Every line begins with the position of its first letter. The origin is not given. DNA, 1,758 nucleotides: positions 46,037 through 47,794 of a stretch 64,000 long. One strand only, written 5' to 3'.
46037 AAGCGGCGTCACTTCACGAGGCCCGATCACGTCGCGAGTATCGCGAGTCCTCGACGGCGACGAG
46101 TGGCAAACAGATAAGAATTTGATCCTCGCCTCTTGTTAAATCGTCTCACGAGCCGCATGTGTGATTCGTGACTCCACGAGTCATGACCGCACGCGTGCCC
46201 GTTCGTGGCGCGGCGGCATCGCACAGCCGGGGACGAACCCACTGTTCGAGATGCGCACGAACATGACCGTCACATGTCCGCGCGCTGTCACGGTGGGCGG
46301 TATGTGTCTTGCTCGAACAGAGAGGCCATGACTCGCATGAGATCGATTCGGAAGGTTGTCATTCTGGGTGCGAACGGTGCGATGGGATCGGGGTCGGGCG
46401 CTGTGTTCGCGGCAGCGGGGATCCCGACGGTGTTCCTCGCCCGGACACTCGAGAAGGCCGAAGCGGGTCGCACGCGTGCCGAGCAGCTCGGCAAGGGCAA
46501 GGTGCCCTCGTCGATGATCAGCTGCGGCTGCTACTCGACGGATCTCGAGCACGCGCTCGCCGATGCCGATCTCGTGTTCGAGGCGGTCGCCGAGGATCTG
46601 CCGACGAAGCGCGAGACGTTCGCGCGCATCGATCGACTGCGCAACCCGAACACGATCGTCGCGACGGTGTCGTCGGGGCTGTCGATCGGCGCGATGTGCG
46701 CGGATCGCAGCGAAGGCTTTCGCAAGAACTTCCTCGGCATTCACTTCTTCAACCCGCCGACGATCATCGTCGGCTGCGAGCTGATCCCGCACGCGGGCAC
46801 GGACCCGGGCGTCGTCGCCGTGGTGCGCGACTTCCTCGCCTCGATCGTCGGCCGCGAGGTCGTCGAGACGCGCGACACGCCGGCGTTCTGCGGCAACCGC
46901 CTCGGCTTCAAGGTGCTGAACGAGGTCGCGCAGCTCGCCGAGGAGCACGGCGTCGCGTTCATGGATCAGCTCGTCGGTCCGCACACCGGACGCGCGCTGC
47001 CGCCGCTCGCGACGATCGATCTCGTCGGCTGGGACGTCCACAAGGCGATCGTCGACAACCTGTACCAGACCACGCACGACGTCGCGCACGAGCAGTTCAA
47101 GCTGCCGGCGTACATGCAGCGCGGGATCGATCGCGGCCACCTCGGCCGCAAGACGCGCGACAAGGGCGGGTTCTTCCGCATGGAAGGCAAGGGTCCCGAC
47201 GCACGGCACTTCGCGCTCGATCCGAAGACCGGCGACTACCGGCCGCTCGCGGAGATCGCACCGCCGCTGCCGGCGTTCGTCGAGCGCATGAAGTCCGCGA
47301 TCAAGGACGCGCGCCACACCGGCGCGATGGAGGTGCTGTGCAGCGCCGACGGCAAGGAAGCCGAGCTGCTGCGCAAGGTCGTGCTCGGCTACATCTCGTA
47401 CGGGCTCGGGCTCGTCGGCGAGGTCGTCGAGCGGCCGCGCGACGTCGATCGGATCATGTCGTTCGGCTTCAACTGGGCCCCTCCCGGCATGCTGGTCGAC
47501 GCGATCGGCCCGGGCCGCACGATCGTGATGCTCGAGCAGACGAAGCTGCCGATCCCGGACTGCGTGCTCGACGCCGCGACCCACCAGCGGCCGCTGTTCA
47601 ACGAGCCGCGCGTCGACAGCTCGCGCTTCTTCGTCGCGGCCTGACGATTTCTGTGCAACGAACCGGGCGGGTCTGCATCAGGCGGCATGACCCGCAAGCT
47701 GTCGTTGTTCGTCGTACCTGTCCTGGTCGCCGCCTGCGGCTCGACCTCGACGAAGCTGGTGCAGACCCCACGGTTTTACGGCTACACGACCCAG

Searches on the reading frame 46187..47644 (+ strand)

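Call 87: search_protein_families(library=pfam, proteins=[window:46187-47644:+], max_evalue=0.00001)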
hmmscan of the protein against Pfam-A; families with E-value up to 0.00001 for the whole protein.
window:46187-47644:+ (485 aa): 2 families
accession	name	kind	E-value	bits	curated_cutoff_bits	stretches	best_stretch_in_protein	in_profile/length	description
PF02737.24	3HCDH_N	-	3.8e-35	121.9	22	1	56-230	1-179/180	3-hydroxyacyl-CoA dehydrogenase, NAD binding domain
PF00725.27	3HCDH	-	9.2e-12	45.8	22.1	1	234-325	2-92/97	3-hydroxyacyl-CoA dehydrogenase, C-terminal domain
